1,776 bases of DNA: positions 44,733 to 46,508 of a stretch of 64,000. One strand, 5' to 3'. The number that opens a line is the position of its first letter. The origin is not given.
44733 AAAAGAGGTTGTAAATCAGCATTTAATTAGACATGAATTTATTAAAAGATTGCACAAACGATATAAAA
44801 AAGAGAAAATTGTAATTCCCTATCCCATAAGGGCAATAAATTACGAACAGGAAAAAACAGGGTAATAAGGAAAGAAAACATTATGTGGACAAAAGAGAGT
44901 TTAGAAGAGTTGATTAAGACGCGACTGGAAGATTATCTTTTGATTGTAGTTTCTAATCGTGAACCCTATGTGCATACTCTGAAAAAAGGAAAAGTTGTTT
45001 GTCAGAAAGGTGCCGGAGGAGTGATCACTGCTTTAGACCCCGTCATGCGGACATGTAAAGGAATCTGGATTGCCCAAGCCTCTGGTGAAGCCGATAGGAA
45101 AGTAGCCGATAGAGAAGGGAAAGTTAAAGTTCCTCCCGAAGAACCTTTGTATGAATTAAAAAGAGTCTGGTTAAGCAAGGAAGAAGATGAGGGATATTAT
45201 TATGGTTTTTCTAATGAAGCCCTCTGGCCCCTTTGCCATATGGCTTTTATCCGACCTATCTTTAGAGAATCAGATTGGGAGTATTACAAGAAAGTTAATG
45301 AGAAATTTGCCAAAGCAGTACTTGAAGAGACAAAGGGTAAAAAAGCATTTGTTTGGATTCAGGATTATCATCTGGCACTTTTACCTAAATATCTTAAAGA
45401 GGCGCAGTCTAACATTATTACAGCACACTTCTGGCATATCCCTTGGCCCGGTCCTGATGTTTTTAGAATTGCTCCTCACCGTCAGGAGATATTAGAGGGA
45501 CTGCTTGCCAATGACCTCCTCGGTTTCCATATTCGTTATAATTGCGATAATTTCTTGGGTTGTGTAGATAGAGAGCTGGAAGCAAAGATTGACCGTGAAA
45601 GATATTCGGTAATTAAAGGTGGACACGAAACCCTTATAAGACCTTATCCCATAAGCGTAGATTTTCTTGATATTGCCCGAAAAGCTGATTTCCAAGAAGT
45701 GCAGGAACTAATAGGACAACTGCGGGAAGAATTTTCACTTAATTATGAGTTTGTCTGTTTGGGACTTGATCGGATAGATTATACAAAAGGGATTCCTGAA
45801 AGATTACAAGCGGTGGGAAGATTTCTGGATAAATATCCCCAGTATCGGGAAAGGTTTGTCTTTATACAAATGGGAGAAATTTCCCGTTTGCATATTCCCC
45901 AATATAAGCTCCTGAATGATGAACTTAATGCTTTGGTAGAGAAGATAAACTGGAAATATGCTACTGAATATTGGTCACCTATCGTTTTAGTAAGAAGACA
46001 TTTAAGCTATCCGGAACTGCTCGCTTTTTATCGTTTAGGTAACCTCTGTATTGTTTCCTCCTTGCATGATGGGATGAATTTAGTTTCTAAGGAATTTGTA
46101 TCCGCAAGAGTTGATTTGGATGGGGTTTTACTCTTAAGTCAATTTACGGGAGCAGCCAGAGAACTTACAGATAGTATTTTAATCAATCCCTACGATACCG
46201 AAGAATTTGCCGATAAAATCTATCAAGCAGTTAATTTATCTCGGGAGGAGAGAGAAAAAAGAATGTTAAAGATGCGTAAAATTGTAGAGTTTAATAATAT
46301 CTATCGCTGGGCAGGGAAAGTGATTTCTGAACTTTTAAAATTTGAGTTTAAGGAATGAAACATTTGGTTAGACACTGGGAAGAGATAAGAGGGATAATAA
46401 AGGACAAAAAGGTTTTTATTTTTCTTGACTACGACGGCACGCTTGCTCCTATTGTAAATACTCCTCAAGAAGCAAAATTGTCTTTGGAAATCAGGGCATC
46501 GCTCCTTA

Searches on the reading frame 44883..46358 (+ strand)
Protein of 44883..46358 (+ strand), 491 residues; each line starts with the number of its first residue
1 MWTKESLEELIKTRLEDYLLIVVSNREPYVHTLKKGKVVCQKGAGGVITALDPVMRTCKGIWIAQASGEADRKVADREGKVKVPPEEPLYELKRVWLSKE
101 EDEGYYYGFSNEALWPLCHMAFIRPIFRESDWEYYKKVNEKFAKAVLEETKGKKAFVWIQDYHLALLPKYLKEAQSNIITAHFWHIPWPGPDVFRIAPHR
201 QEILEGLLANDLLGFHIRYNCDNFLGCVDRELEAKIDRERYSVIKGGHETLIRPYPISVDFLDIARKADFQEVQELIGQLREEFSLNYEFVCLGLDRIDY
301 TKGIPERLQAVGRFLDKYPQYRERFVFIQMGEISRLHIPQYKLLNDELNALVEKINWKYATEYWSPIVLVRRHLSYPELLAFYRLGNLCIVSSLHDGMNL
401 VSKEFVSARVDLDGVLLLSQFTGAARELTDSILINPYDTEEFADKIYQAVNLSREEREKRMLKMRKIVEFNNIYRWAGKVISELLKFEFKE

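Call 12: search_protein_families(library=pfam, proteins=[window:44883-46358:+], max_evalue=0.001)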
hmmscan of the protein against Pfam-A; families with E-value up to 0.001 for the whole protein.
window:44883-46358:+ (491 aa): 1 family
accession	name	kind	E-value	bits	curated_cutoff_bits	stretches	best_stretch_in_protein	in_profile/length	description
PF00982.27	Glyco_transf_20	-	9.2e-126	420.8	32.5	1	21-484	4-471/473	Glycosyltransferase family 20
